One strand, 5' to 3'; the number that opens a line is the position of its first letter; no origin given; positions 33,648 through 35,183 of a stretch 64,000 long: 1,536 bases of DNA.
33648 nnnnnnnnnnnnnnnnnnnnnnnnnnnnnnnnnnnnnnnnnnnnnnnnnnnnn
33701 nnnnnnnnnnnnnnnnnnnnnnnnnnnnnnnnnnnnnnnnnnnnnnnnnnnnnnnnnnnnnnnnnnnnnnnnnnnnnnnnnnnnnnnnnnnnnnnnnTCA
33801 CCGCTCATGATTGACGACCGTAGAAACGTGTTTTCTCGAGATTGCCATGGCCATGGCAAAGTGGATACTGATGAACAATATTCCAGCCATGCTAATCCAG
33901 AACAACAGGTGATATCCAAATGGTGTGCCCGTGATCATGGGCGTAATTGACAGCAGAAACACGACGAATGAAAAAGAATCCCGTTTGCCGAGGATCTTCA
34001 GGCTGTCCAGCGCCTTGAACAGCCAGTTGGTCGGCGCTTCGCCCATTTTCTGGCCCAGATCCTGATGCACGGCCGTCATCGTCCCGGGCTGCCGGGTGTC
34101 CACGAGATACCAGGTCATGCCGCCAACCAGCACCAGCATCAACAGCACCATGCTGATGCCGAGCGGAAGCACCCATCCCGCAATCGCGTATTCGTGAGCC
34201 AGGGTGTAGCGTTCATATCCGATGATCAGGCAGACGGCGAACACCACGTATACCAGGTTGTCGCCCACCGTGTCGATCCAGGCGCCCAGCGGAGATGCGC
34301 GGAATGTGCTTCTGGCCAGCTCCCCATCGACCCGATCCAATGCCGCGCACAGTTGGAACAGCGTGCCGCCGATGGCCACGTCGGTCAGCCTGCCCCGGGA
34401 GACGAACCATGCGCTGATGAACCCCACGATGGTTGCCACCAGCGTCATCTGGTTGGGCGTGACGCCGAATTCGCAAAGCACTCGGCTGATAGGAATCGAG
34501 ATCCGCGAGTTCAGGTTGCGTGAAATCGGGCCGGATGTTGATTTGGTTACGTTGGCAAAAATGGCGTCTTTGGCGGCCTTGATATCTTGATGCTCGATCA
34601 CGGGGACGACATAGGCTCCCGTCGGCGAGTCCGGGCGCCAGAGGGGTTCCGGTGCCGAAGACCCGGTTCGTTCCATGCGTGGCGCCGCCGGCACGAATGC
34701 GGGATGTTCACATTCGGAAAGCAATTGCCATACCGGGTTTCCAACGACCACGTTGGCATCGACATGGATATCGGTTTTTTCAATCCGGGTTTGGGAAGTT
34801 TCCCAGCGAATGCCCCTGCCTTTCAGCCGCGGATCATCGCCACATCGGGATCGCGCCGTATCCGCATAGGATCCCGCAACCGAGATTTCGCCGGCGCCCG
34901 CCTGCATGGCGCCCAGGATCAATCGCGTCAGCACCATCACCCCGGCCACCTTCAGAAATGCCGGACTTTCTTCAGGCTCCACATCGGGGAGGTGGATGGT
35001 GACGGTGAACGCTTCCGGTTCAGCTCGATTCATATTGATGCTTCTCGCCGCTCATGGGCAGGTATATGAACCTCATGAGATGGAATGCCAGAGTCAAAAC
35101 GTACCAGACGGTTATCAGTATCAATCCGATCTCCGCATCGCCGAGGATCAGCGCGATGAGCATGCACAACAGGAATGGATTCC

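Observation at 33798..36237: Tandem paralogous CDP-alcohol phosphatidyltransferases carrying degenerate nucleotidyltransferase-like N-domains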

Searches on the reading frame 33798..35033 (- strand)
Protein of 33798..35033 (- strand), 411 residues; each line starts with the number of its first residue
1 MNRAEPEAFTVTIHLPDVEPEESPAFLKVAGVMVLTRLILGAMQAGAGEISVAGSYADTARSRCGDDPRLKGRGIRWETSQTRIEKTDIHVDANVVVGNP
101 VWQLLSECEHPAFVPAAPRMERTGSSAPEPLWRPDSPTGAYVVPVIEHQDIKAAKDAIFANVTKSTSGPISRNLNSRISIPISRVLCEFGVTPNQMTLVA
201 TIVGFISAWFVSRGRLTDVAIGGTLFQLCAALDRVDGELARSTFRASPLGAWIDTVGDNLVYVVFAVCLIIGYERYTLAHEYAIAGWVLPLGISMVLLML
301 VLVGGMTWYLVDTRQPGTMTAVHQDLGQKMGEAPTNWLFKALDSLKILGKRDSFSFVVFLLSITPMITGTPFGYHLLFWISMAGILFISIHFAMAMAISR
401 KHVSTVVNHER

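Call 7: search_protein_families(library=pfam, proteins=[window:33798-35033:-], max_evalue=0.01)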
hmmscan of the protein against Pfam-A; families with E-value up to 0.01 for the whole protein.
window:33798-35033:- (411 aa): 1 family
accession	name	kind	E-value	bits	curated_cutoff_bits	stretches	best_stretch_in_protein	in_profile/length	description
PF01066.26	CDP-OH_P_transf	-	1.2e-09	39.2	22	1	192-299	3-99/152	CDP-alcohol phosphatidyltransferase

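Call 8: search_protein_families(library=ncbifam, proteins=[window:33798-35033:-], max_evalue=0.01)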
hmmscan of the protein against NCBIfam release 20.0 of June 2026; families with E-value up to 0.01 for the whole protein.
window:33798-35033:- (411 aa): 8 families
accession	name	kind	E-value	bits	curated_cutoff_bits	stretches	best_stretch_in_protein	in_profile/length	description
NF041135.1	IPPtranDIPPsyn_Thcocales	equivalog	2.2e-27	96.1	580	1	143-277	202-332/419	bifunctional L-myo-inositol-1-phosphate cytidylyltransferase/CDP-L-myo-inositol myo-inositolphosphotransferase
NF040950.1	archin_ph_syn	equivalog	1.3e-13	51.2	180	1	174-273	7-104/191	archaetidylinositol phosphate synthase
NF045883.1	PIPSynth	equivalog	5.9e-12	45.7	170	1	171-264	3-98/197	phosphatidylinositol phosphate synthase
NF052561.1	PIPSynBT1523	equivalog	3.1e-05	23.8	350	1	177-281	11-124/232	hypothetical protein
TIGR00473.1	pssA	equivalog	0.00023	21.3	107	1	198-279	2-79/153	CDP-diacylglycerol--serine O-phosphatidyltransferase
NF038086.1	anchor_synt_A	exception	0.0023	17.7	200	1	194-285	11-99/222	protein sorting system archaetidylserine synthase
TIGR00560.1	pgsA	equivalog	0.0043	17.6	109.1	1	193-270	4-84/183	CDP-diacylglycerol--glycerol-3-phosphate 3-phosphatidyltransferase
NF008090.0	PRK10832.1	equivalog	0.0082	16.2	304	0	221-272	34-84/182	CDP-diacylglycerol--glycerol-3-phosphate 3-phosphatidyltransferase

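Call 10: search_solved_structures(query=window:33798-35033:-, max_evalue=1, show_alignments=2)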
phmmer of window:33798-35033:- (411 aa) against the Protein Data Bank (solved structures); distinct sequences matched with E-value up to 1: 12.
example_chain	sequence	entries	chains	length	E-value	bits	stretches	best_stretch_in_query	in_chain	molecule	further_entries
4mnd_A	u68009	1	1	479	7.2e-15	58.1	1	145-289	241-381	CTP L-myo-inositol-1-phosphate cytidylyltransferase/CDP-L-myo-inositol myo-inositolphospho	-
4o6m_A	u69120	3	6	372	3.2e-14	56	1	167-275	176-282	AF2299, a CDP-alcohol phosphotransferase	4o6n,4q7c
5d92_D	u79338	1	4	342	6.3e-09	38.5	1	147-279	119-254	AF2299 protein,Phosphatidylinositol synthase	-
5d91_A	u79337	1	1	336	5.6e-08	35.4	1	171-279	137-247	AF2299 protein,Phosphatidylinositol synthase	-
6wm5_A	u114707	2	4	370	0.00017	24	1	148-260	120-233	AfCTD-Phosphatidylinositol-phosphate synthase (PIPS) fusion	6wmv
6h53_A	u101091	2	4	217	0.0049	19.1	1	170-261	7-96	CDP-diacylglycerol--inositol 3-phosphatidyltransferase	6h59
6h5a_A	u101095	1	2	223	0.0056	19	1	170-261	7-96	CDP-diacylglycerol--inositol 3-phosphatidyltransferase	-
7drj_A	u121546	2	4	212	0.078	15.2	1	192-274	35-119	CDP-diacylglycerol--glycerol-3-phosphate 3-phosphatidyltransferase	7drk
8gyw_B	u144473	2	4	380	0.23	13.6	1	228-271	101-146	Choline/ethanolaminephosphotransferase 1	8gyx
7b1k_A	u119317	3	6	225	0.29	13.3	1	199-271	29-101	CDP-diacylglycerol--serine O-phosphatidyltransferase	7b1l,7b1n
7pow_A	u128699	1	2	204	0.31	13.2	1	199-270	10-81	CDP-diacylglycerol--serine O-phosphatidyltransferase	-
4ebj_A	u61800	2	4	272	0.43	12.7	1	233-278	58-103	Aminoglycoside nucleotidyltransferase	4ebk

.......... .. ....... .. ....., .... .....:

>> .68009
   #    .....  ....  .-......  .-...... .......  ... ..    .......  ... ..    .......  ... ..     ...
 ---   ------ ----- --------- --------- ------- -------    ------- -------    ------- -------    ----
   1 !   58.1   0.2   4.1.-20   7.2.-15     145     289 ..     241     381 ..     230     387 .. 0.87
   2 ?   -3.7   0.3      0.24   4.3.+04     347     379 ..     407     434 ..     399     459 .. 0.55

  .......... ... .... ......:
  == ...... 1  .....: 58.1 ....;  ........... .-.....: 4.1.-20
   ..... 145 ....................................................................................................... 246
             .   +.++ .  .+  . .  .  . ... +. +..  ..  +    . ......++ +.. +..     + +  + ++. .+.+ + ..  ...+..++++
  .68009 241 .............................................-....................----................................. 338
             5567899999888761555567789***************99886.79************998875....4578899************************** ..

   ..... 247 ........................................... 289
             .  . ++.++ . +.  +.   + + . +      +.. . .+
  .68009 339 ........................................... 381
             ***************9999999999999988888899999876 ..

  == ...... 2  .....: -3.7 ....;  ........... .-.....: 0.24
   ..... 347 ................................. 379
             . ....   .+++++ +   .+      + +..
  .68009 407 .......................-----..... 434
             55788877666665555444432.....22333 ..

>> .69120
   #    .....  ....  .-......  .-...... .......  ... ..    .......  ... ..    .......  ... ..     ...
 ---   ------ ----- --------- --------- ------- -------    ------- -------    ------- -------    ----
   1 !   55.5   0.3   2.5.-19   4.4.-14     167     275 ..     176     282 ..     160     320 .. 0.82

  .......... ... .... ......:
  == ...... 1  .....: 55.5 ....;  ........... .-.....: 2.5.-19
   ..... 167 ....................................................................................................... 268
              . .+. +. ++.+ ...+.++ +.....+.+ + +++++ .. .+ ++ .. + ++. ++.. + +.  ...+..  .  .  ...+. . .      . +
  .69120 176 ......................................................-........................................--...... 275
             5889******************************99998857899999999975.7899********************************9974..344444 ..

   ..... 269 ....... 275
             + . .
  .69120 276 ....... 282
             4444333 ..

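Call 13: find_homologous_proteins(query=window:33798-35033:-)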
Query window:33798-35033:- (411 aa): 156 proteins with E <= 0.001 among 6787 candidates; the best 120 are listed.
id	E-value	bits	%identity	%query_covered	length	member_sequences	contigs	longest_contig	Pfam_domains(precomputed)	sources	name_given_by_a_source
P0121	3.3e-262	888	96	100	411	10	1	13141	PF01066.27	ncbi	-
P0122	2.2e-198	677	72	100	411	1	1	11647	PF01066.27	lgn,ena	-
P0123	5.5e-197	673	71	100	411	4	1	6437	PF01066.27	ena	-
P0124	6.0e-184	630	68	100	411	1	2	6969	PF01066.27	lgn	-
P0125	3.9e-179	614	69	99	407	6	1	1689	PF01066.27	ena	-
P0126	2.1e-178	612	66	98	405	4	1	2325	PF01066.27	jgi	jgi:phosphatidylglycerophosphate synthase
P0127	1.2e-177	609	66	100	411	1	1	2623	PF01066.27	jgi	jgi:phosphatidylglycerophosphate synthase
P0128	1.9e-177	608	66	100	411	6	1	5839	PF01066.27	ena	-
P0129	3.5e-175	601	66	98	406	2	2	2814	PF01066.27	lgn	-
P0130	4.1e-128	446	50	96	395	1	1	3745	PF01066.27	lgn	-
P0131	1.7e-127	444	52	96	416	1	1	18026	PF01066.27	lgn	-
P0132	1.5e-123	431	52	96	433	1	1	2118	PF01066.27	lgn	-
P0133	1.8e-123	431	51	96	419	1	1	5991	PF01066.27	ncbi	-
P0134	3.1e-120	420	49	95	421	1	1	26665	PF01066.27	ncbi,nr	ncbi:MAG: CDP-alcohol phosphatidyltransferase family protein [Longimicrobiales bacterium]|nr:CDP-alc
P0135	8.8e-117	409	48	95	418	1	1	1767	PF01066.27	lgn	-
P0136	1.1e-116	408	49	95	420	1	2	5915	PF01066.27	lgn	-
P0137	3.7e-111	390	47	95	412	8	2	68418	PF01066.27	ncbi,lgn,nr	ncbi:MAG: CDP-alcohol phosphatidyltransferase family protein [Gemmatimonadales bacterium]|nr:CDP-alc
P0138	7.8e-108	379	46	96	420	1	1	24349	PF01066.27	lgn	-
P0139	3.0e-102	361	45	92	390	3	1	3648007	PF01066.27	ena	-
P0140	1.9e-94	335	42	92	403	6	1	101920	PF01066.27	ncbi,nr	ncbi:MAG: CDP-alcohol phosphatidyltransferase family protein [Arenicellaceae bacterium]|nr:CDP-alcoh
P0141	2.3e-93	332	41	94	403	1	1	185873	PF01066.27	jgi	jgi:phosphatidylglycerophosphate synthase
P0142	1.3e-92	329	42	92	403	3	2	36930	PF01066.27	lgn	-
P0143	5.1e-91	324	42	94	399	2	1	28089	PF01066.27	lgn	-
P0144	3.5e-89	318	42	94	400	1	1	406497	PF01066.27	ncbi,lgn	-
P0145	1.6e-88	316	42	91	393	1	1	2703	PF01066.27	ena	-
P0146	1.3e-85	306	39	96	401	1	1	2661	PF01066.27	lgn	-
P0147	1.3e-85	306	42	91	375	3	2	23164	PF01066.27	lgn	-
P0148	1.2e-77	280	39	96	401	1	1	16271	PF01066.27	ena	-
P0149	1.0e-75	273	40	91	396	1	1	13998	PF01066.27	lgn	-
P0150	2.5e-58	216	34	93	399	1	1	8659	PF01066.27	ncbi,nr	ncbi:MAG: CDP-alcohol phosphatidyltransferase family protein [Candidatus Dadabacteria bacterium]|nr:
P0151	2.0e-54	203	31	97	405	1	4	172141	PF01066.27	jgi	jgi:phosphatidylglycerophosphate synthase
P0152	8.4e-52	195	37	84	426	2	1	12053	PF01066.27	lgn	-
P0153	4.6e-48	182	35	83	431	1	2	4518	PF01066.27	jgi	jgi:phosphatidylglycerophosphate synthase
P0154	7.2e-47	178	36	81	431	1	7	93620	PF01066.27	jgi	jgi:phosphatidylglycerophosphate synthase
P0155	2.5e-31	127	36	61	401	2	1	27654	PF01066.27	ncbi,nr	ncbi:MAG: CDP-alcohol phosphatidyltransferase family protein [Saprospiraceae bacterium]|nr:CDP-alcoh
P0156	8.1e-31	126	37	56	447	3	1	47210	PF01066.27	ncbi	-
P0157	9.4e-30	122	36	56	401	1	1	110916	PF01066.27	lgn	-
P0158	1.6e-29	121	35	62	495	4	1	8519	PF00483.30,PF01128.26,PF01066.27,PF12804.14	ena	-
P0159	2.6e-29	121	35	61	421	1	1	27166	PF01066.27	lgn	-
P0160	5.5e-29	120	35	54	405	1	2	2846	PF01066.27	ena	-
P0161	5.8e-28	116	38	52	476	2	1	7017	PF00483.30,PF01066.27,PF12804.14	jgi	jgi:1L-myo-inositol 1-phosphate cytidylyltransferase / CDP-L-myo-inositol myo-inositolphosphotransfe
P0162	2.9e-25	107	34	55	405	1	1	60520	PF01066.27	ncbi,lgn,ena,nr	ncbi:MAG TPA: CDP-alcohol phosphatidyltransferase family protein [Bacteroidetes bacterium]|nr:CDP-al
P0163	3.0e-24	104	36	52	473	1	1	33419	PF01066.27,PF12804.14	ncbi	-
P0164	6.8e-24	103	27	73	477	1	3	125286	PF01066.27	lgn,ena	-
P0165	4.2e-23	100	31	63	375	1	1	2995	PF01066.27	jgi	jgi:phosphatidylglycerophosphate synthase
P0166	3.1e-21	94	30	66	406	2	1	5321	PF01066.27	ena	-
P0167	8.9e-21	92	29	92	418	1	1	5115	PF01066.27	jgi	jgi:phosphatidylglycerophosphate synthase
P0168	1.2e-20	92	41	35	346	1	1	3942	PF01066.27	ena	-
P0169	2.7e-20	91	30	63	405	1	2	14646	PF01066.27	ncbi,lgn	-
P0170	4.6e-20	90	36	43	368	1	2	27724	PF01066.27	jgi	jgi:phosphatidylglycerophosphate synthase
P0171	5.2e-20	90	31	62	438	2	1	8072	PF01066.27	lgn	-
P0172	1.1e-19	89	30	72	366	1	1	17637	PF01066.27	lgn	-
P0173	3.2e-19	87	29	58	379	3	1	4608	PF01066.27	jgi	-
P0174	4.2e-19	87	41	32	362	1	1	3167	PF01066.27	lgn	-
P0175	4.2e-19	87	29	59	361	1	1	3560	PF01066.27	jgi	jgi:phosphatidylglycerophosphate synthase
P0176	4.7e-19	87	30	52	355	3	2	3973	PF01066.27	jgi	jgi:phosphatidylglycerophosphate synthase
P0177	7.2e-19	86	31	58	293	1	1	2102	PF01066.27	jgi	jgi:phosphatidylglycerophosphate synthase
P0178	8.4e-19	86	36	37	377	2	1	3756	PF01066.27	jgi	jgi:phosphatidylglycerophosphate synthase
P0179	1.1e-18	86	41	32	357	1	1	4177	PF01066.27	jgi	jgi:phosphatidylglycerophosphate synthase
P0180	2.2e-18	85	30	53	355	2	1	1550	PF01066.27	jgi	jgi:phosphatidylglycerophosphate synthase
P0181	2.4e-18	84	33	54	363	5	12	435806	PF01066.27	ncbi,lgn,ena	-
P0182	2.6e-18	84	38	35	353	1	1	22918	PF01066.27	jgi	jgi:phosphatidylglycerophosphate synthase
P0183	5.3e-18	83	31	63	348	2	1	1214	PF01066.27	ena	-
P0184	1.1e-17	82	36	36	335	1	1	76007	PF01066.27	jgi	jgi:phosphatidylglycerophosphate synthase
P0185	1.2e-17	82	35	37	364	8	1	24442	PF01066.27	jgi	jgi:phosphatidylglycerophosphate synthase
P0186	1.5e-17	82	41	33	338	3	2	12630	PF01066.27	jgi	jgi:phosphatidylglycerophosphate synthase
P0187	2.1e-17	81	30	54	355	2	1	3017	PF01066.27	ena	-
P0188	2.6e-17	81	32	52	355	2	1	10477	PF01066.27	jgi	jgi:phosphatidylglycerophosphate synthase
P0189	2.9e-17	81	29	62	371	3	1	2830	PF01066.27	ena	-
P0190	2.9e-17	81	37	36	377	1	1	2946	PF01066.27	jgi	jgi:phosphatidylglycerophosphate synthase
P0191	3.5e-17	81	31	52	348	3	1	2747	PF01066.27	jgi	jgi:phosphatidylglycerophosphate synthase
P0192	4.4e-17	80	32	52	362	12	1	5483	PF01066.27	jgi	jgi:phosphatidylglycerophosphate synthase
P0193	5.3e-17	80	41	35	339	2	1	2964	PF01066.27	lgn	-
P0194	5.4e-17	80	38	30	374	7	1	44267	PF01066.27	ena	-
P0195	5.4e-17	80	37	32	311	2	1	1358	PF01066.27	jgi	-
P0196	6.1e-17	80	28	67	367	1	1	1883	PF01066.27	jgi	jgi:phosphatidylglycerophosphate synthase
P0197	6.6e-17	80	37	32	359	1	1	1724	PF01066.27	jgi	jgi:phosphatidylglycerophosphate synthase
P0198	6.9e-17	80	37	32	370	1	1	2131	PF01066.27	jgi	jgi:phosphatidylglycerophosphate synthase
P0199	7.9e-17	79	29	63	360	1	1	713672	PF01066.27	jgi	jgi:phosphatidylglycerophosphate synthase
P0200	8.0e-17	79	38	32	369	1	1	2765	PF01066.27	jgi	jgi:phosphatidylglycerophosphate synthase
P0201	8.9e-17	79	29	69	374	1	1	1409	PF01066.27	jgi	jgi:phosphatidylglycerophosphate synthase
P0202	1.0e-16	79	34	45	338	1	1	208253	PF01066.27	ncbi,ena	-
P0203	1.1e-16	79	33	51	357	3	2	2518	PF01066.27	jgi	jgi:phosphatidylglycerophosphate synthase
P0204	1.3e-16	79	36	38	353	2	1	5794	PF01066.27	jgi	jgi:phosphatidylglycerophosphate synthase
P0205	1.7e-16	78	41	30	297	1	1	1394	PF01066.27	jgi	jgi:1L-myo-inositol 1-phosphate cytidylyltransferase / CDP-L-myo-inositol myo-inositolphosphotransfe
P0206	1.9e-16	78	30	59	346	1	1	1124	PF01066.27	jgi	jgi:phosphatidylglycerophosphate synthase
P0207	2.1e-16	78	36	34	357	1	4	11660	PF01066.27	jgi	jgi:phosphatidylglycerophosphate synthase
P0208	2.2e-16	78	37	36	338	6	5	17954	PF01066.27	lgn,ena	-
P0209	2.5e-16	78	30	65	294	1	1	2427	PF01066.27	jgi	jgi:phosphatidylglycerophosphate synthase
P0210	3.0e-16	78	38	32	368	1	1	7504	PF01066.27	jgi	jgi:phosphatidylglycerophosphate synthase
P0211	3.3e-16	77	33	57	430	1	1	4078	PF01066.27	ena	-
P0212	4.0e-16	77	29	63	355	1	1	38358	PF01066.27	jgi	jgi:phosphatidylglycerophosphate synthase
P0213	5.6e-16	77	38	30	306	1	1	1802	PF01066.27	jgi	jgi:1L-myo-inositol 1-phosphate cytidylyltransferase / CDP-L-myo-inositol myo-inositolphosphotransfe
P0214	8.8e-16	76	38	36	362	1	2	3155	PF01066.27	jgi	jgi:phosphatidylglycerophosphate synthase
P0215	1.0e-15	76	39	31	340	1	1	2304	PF01066.27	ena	-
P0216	1.0e-15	76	38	33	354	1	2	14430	PF01066.27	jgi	jgi:phosphatidylglycerophosphate synthase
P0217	1.1e-15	76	38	32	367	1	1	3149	PF01066.27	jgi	jgi:1L-myo-inositol 1-phosphate cytidylyltransferase / CDP-L-myo-inositol myo-inositolphosphotransfe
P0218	1.4e-15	75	34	52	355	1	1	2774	PF01066.27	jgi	jgi:phosphatidylglycerophosphate synthase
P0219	1.5e-15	75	31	44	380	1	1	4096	PF01066.27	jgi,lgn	jgi:phosphatidylglycerophosphate synthase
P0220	1.7e-15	75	35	35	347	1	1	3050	PF01066.27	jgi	jgi:phosphatidylglycerophosphate synthase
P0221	1.8e-15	75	30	62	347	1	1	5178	PF01066.27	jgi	jgi:phosphatidylglycerophosphate synthase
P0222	1.8e-15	75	45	27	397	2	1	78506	PF01066.27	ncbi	-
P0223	2.0e-15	75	32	44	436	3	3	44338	PF01066.27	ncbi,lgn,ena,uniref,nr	ncbi:MAG: CDP-alcohol phosphatidyltransferase family protein [Candidatus Tectomicrobia bacterium]|un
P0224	2.1e-15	75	39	28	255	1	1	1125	PF01066.27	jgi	jgi:phosphatidylglycerophosphate synthase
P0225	2.1e-15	75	38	35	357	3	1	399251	PF01066.27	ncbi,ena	-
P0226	2.2e-15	75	35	49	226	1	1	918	PF01066.27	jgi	jgi:phosphatidylglycerophosphate synthase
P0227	2.5e-15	75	32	56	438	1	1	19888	PF00483.30,PF01066.27,PF12804.14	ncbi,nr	ncbi:MAG: NTP transferase domain-containing protein [Chloroflexi bacterium]|nr:NTP transferase domai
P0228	2.5e-15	75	39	32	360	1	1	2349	PF01066.27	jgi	jgi:phosphatidylglycerophosphate synthase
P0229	3.1e-15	74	38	32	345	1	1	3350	PF01066.27,PF12804.14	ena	-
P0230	3.5e-15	74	30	61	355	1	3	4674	PF01066.27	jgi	jgi:phosphatidylglycerophosphate synthase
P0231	5.1e-15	74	27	91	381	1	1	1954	PF01066.27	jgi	jgi:CDP-L-myo-inositol myo-inositolphosphotransferase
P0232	6.1e-15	73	34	35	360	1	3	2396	PF01066.27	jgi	-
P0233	9.2e-15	73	29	56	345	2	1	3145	PF01066.27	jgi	jgi:phosphatidylglycerophosphate synthase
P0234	1.3e-14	72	31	51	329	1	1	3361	PF01066.27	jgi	jgi:phosphatidylglycerophosphate synthase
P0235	2.2e-14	71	37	33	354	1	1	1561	PF01066.27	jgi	jgi:phosphatidylglycerophosphate synthase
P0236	2.7e-14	71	35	36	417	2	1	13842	PF01066.27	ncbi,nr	ncbi:MAG: CDP-alcohol phosphatidyltransferase family protein, partial [Proteobacteria bacterium]|nr:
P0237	4.8e-14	70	34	44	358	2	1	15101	PF01066.27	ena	-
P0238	5.8e-14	70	38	28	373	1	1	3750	PF01066.27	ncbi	-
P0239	1.1e-13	69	34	32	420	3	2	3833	PF01066.27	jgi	jgi:1L-myo-inositol 1-phosphate cytidylyltransferase / CDP-L-myo-inositol myo-inositolphosphotransfe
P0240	1.1e-13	69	39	28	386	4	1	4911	PF01066.27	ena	-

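Call 29: predict_structure(alignment_id=A2)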
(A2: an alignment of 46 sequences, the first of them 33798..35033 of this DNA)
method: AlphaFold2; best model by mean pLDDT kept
length: 411 residues; sequences in the alignment: 46
mean_pLDDT: 89.8   pTM: 0.86
mean pLDDT of the five models: 89.8, 89.8, 88.5, 88.4, 88.1
residues with pLDDT >= 90: 299; 70-90: 73; 50-70: 36; < 50: 3
segments of 3 or more residues with pLDDT < 50: 1-3
pLDDT, mean of each block of 10 residues (from residue 1): 65 95 97 97 94 95 91 87 71 97 94 94 93 91 97 97 89 95 97 96 98 98 98 96 92 91 97 98 96 96 89 76 72 69 68 93 96 96 92 83 64 52
secondary structure, 60 per line:
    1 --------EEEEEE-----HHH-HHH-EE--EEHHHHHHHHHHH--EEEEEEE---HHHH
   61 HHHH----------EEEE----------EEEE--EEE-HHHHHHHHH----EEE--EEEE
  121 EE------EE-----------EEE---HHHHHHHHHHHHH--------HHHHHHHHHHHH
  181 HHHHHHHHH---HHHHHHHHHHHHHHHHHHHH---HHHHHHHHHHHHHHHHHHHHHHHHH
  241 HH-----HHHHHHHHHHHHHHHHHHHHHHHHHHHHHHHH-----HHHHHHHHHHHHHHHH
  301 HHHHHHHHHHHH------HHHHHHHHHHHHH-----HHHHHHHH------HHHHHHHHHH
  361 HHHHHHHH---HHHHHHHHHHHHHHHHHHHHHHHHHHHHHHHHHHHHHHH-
elements in order: E9-14 H34-44 E47-53 H57-64 E75-78 E89-92 E95-97 H99-107 E112-114 E117-122 E142-144 H148-160 H169-189 H193-212 H216-242 H248-279 H285-312 H319-331 H337-344 H351-368 H372-410
